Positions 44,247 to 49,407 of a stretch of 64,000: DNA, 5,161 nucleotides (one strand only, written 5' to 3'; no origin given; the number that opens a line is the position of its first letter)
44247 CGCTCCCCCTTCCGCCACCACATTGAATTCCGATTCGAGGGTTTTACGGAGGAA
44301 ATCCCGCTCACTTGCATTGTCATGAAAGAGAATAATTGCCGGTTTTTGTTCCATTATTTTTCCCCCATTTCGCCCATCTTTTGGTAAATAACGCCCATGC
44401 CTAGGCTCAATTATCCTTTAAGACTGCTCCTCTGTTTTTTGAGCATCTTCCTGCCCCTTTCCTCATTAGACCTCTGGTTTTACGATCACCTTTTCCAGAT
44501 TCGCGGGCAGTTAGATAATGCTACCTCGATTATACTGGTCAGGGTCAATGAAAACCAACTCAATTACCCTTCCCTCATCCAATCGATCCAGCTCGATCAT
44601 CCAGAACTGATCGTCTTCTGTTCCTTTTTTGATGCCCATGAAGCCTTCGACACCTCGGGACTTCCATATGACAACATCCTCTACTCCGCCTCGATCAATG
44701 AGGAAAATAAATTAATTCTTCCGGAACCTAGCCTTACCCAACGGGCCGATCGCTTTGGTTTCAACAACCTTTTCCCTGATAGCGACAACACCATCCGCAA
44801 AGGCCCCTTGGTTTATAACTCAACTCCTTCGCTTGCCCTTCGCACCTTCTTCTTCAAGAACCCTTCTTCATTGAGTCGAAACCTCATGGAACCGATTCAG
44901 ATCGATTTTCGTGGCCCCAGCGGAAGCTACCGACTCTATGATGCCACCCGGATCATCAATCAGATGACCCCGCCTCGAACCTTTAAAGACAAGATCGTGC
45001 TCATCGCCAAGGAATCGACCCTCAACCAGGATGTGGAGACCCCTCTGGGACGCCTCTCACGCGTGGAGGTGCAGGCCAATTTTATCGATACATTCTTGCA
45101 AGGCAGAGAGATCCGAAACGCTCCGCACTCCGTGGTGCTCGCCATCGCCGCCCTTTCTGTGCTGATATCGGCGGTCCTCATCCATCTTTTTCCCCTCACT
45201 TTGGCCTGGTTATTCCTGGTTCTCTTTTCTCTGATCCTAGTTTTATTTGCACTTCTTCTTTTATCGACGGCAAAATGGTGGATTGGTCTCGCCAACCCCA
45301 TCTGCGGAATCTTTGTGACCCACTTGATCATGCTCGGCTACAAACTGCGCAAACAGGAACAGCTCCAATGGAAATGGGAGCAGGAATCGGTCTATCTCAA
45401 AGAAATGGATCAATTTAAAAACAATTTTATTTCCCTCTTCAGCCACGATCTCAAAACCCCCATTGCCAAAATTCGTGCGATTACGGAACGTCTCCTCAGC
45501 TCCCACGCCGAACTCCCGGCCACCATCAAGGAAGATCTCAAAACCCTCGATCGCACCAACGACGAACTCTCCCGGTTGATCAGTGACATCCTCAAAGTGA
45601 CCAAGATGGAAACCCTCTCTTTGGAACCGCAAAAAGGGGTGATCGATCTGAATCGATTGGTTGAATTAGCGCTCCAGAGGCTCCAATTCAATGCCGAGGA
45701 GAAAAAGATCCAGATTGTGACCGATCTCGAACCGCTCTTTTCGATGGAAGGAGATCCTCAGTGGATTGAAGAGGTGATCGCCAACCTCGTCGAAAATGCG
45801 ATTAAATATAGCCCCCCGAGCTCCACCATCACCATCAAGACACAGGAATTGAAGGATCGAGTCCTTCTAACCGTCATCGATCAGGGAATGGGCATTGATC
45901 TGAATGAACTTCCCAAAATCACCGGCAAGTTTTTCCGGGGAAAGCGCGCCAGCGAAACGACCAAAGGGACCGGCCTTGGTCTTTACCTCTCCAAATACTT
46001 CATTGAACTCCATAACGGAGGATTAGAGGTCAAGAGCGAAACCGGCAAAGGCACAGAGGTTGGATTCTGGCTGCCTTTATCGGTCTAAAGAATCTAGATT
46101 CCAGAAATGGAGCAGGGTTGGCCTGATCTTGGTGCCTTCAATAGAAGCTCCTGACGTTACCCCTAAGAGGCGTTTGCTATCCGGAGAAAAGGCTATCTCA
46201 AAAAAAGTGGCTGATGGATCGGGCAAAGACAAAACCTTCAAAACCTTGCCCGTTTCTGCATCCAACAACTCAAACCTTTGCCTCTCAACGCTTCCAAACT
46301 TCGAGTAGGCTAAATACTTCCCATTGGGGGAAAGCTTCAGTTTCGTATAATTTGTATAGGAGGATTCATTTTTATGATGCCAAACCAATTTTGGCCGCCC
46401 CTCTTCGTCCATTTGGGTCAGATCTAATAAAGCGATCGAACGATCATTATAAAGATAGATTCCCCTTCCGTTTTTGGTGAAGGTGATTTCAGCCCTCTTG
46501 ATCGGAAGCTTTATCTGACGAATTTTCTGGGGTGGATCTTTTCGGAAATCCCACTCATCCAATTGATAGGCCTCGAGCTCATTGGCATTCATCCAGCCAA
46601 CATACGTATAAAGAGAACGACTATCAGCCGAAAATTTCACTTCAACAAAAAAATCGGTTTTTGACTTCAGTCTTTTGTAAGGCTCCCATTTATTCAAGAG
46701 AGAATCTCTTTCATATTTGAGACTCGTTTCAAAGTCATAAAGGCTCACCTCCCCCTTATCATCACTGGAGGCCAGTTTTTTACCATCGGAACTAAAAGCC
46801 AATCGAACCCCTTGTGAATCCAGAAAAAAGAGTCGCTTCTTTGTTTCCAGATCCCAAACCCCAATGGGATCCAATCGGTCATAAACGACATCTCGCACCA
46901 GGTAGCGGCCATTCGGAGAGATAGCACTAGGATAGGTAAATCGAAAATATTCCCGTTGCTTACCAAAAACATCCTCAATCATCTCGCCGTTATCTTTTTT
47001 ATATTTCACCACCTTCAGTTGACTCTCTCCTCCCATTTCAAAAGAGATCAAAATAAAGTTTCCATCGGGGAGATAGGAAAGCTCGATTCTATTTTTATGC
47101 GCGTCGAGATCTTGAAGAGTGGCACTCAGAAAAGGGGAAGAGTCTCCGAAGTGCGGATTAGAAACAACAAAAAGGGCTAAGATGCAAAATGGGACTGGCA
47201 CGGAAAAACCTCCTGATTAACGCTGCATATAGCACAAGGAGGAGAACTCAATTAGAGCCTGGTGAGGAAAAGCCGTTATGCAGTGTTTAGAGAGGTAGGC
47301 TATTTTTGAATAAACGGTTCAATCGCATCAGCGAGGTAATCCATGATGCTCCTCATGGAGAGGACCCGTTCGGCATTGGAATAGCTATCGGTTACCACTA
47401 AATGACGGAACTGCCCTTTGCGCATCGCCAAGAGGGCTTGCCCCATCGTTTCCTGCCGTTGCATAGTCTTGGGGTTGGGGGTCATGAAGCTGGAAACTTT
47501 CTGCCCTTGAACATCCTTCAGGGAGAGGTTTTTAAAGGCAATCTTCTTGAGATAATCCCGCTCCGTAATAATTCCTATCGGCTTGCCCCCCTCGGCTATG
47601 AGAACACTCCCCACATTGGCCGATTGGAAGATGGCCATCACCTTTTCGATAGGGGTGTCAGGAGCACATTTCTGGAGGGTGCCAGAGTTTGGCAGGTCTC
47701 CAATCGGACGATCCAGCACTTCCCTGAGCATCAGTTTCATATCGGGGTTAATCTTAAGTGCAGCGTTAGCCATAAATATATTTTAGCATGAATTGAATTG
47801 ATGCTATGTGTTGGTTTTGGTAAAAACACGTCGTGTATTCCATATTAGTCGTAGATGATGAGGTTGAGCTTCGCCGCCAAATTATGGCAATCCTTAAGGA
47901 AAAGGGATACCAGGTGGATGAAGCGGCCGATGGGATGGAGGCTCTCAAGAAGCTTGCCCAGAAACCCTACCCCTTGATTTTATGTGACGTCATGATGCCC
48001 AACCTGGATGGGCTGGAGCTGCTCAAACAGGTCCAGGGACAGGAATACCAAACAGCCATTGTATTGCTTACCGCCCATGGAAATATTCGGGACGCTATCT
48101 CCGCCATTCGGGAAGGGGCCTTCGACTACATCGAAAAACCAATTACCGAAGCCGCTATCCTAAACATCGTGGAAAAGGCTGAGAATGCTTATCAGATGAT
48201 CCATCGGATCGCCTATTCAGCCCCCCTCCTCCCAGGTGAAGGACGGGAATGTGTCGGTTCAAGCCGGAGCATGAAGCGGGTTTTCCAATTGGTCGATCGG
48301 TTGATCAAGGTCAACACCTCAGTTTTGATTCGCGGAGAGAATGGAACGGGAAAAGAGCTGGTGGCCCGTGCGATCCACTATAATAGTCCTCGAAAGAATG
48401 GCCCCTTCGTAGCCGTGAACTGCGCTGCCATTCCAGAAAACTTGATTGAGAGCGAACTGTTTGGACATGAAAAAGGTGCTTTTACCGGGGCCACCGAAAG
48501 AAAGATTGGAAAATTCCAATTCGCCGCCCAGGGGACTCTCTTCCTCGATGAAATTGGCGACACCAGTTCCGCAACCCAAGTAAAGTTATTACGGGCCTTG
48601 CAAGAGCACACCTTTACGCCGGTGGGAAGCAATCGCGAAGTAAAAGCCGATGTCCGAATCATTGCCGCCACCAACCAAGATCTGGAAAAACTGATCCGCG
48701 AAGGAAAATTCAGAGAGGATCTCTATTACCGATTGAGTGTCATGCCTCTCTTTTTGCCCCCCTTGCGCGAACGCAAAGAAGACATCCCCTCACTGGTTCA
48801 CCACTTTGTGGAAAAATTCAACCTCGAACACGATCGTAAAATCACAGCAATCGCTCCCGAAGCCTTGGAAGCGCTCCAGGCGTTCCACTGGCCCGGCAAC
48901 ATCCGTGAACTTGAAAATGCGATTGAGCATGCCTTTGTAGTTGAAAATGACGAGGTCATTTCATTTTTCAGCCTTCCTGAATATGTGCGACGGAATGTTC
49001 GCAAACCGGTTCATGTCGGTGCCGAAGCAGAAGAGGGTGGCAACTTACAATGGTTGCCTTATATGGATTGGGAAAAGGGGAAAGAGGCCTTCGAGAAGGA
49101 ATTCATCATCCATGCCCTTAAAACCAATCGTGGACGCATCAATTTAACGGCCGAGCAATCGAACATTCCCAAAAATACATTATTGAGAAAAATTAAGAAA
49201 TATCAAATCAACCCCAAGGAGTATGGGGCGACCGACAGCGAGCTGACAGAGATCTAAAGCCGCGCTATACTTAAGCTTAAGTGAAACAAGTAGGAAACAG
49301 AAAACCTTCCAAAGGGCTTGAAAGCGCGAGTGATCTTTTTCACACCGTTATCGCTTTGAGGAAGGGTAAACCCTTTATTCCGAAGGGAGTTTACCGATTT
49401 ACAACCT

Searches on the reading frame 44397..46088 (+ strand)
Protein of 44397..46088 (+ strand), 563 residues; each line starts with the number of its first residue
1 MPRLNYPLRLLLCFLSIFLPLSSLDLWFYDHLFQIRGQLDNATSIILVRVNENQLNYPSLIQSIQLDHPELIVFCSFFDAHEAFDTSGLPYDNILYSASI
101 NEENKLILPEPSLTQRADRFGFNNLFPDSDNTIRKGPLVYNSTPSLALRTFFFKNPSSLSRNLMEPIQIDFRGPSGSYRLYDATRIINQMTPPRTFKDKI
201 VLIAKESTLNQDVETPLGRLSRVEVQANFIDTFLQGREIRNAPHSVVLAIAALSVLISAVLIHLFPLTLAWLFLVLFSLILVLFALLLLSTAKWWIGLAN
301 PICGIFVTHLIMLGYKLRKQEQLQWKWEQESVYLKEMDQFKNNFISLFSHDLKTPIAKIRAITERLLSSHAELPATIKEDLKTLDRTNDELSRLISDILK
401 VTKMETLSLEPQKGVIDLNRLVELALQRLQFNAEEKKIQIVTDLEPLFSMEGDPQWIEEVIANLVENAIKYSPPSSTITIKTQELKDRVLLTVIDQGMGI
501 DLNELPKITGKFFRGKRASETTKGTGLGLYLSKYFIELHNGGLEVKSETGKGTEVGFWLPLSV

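Call 16: search_protein_families(library=pfam, proteins=[window:44397-46088:+], max_evalue=0.0001)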
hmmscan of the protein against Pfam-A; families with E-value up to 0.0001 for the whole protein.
window:44397-46088:+ (563 aa): 4 families
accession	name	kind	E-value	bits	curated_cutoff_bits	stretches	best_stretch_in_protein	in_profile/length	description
PF05226.16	CHASE2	-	1.7e-27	97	26.3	1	11-255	4-251/257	CHASE2 domain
PF02518.31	HATPase_c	-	8e-27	94.3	26.4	1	452-562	1-110/111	Histidine kinase-, DNA gyrase B-, and HSP90-like ATPase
PF00512.31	HisKA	-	1.2e-10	41.7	26.9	1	341-406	2-65/66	His Kinase A (phospho-acceptor) domain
PF13581.12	HATPase_c_2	-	4.3e-05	24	27.4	1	457-553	36-121/127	Histidine kinase-like ATPase domain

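Call 51: search_protein_families(library=ncbifam, proteins=[window:44397-46088:+], max_evalue=0.001)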
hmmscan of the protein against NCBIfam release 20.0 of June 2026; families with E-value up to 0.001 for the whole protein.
window:44397-46088:+ (563 aa): 83 families (the best 25 are shown)
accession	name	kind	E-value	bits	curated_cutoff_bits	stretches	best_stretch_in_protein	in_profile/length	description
NF046044.1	PnpS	equivalog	1.4e-52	179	400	1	334-560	163-390/390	two-component system histidine kinase PnpS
TIGR02966.1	phoR_proteo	equivalog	2.4e-49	168.2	334.2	1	334-555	107-329/333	phosphate regulon sensor histidine kinase PhoR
NF033092.0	HK_WalK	equivalog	8.5e-44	150.1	725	1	336-561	367-594/594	cell wall metabolism sensor histidine kinase WalK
NF008312.0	PRK11100.1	equivalog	6.1e-39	134.1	356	1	342-561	257-474/477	two-component system sensor histidine kinase CreC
NF047874.1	MASE3_PAS_HK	subfamily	4.2e-38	131.5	560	1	333-561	390-625/655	MASE3 domain-containing sensor histidine kinase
NF041735.1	hist_kin_RppB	equivalog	1.9e-35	122.6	400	1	343-554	218-432/438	two-component system sensor histidine kinase RppB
NF006800.0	PRK09303.1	equivalog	4.8e-34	117.9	342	1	325-561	135-377/383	histidine kinase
NF040691.1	MtrAB_MtrB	equivalog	1.2e-33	116.9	450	1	333-560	263-491/507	MtrAB system histidine kinase MtrB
NF045911.1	TCSHisKinNblS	equivalog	2.2e-33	115.5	1000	1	336-562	383-619/621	two-component system sensor histidine kinase NblS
TIGR02956.1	TMAO_torS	equivalog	2.2e-32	112.2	676.5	1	338-562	461-683/967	TMAO reductase system sensor histidine kinase/response regulator TorS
NF045595.1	HK_scytonemin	equivalog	3.5e-32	111.6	865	1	335-561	409-635/637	scytonemin biosynthesis sensor histidine kinase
NF033091.0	HK_VanS_ACDEFG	equivalog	8e-32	110.5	400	1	321-550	54-284/293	vancomycin resistance histidine kinase VanS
NF047465.1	hybrid_HK_LvrA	exception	1.5e-30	105.9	1200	1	327-555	186-416/819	hybrid histidine kinase/response regulator LvrA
TIGR01386.1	cztS_silS_copS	subfamily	4.4e-30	105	292.55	1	342-551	242-449/457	heavy metal sensor histidine kinase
NF008235.0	PRK11006.1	equivalog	6.5e-29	101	390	1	334-561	197-423/431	phosphate regulon sensor histidine kinase PhoR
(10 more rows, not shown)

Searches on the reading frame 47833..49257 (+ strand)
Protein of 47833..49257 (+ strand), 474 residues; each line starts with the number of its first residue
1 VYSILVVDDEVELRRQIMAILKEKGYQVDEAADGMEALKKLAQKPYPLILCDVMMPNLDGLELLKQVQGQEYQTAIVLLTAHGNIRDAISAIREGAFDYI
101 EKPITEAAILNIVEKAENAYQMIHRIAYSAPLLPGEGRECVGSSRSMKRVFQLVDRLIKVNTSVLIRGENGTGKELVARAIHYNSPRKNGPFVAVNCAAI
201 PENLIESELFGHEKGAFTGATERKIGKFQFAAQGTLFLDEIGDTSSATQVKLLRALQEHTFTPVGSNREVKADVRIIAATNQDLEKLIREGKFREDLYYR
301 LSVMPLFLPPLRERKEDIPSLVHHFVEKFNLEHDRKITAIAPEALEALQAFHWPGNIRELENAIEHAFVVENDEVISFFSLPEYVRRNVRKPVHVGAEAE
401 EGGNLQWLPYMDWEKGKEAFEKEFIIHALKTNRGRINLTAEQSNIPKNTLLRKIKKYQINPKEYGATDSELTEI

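Call 8: search_protein_families(library=pfam, proteins=[window:47833-49257:+], max_evalue=0.01)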
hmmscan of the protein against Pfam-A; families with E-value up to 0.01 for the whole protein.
window:47833-49257:+ (474 aa): 11 families
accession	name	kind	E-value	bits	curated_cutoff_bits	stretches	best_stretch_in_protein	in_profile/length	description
PF00158.32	Sigma54_activat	-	6e-73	244.5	20.2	1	141-306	2-167/168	Sigma-54 interaction domain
PF00072.30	Response_reg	-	6.1e-31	107.3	30.2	1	4-113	1-110/111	Response regulator receiver domain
PF25601.1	AAA_lid_14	-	3.5e-27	94.5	27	1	312-391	1-80/87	AAA+ ATPase lid domain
PF14532.12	Sigma54_activ_2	-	2e-22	80.4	25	1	141-311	1-138/138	Sigma-54 interaction domain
PF02954.25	HTH_8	-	1.4e-09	37.9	22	1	418-457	3-42/42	Bacterial regulatory protein, Fis family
PF07728.20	AAA_5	-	3.8e-07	30.6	22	1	164-282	2-123/139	AAA domain (dynein-related subfamily)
PF00004.35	AAA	-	4.8e-06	27.5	21.2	1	164-288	1-118/131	ATPase family associated with various cellular activities (AAA)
PF07726.17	AAA_3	-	0.0012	19.2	27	1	164-281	2-111/131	ATPase family associated with various cellular activities (AAA)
PF13191.12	AAA_16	-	0.0034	18.3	32.6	1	140-200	2-63/167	AAA ATPase domain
PF01078.27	Mg_chelatase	-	0.0039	17.1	20.3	0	219-281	93-157/207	Magnesium chelatase, subunit ChlI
PF12775.13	AAA_7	-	0.0093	16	25.8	0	149-199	21-71/181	P-loop containing dynein motor region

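Call 15: list_cluster_members(proteins=[P0001, P0002, window:47833-49257:+, window:33905-34348:-])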
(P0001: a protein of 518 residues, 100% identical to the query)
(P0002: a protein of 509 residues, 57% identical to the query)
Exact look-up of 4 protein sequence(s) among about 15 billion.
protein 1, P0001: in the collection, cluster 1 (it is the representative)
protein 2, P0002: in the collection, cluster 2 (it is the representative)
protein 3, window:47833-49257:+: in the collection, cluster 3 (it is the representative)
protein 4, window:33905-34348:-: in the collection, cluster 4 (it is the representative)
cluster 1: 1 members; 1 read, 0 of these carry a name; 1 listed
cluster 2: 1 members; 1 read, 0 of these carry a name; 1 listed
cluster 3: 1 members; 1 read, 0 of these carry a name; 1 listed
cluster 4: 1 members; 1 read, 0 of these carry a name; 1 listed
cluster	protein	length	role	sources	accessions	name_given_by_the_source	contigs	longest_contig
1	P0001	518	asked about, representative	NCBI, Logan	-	-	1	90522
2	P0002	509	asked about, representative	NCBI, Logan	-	-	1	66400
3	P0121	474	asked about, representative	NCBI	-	-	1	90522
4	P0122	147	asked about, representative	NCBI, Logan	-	-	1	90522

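Call 51: search_protein_families(library=ncbifam, proteins=[window:47833-49257:+], max_evalue=0.001)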
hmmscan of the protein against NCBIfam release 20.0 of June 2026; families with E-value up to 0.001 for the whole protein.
window:47833-49257:+ (474 aa): 118 families (the best 25 are shown)
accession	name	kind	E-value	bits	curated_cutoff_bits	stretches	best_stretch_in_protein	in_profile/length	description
NF008469.0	PRK11361.1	equivalog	4.7e-135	450.9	714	1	3-462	6-459/461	acetoacetate metabolism transcriptional regulator AtoC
TIGR01818.1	ntrC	equivalog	7.6e-131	437.1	558.6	1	4-456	1-462/463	nitrogen regulation protein NR(I)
NF051870.1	NAssimRespRegNtrX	equivalog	1.2e-112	377.1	600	1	2-456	2-449/452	nitrogen assimilation response regulator NtrX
TIGR02915.1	PEP_resp_reg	equivalog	4e-110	368.7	502.6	1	4-459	1-444/445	PEP-CTERM-box response regulator transcription factor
TIGR01817.1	nifA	equivalog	5.4e-110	368.7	528.85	1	135-377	193-434/534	nif-specific transcriptional activator NifA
NF007689.0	PRK10365.1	equivalog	3.8e-108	362.1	760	1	3-455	7-440/441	sigma-54-dependent response regulator transcription factor ZraR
NF008176.1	PRK10923.1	equivalog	2.3e-107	359.5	620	1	4-390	6-390/469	nitrogen regulation protein NR(I)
NF041552.1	TF_PrdR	equivalog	4.5e-107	358.7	795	1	136-458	265-577/577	sigma-54 dependent transcriptional regulator PrdR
NF041946.1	LuxO_transreg_Vib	equivalog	5.1e-104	348.6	800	1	19-458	14-461/463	quorum-sensing sigma-54 dependent transcriptional regulator LuxO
NF011695.0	PRK15115.1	equivalog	1.1e-102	344.1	763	1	3-377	8-374/445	two-component system response regulator GlrR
NF003451.0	PRK05022.1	equivalog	3.6e-97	326.2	476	1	130-459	182-510/512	nitric oxide reductase transcriptional regulator NorR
NF049963.1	RespRegFlgRCampy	domain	1.3e-95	320.8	750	1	4-377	3-374/429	fla regulon two-component system response regulator FlgR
NF038308.1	RNA_repair_RtcR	equivalog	2.1e-95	320.6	650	1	140-399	182-450/530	RNA repair transcriptional activator RtcR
NF050807.1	TransRegFlbDCaul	equivalog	4.2e-95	319.3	750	1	19-458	18-439/454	sigma-54-dependent transcriptional regulator FlbD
NF011958.0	PRK15429.1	equivalog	3.2e-86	290.5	830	1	138-403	379-643/692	formate hydrogenlyase transcriptional activator FlhA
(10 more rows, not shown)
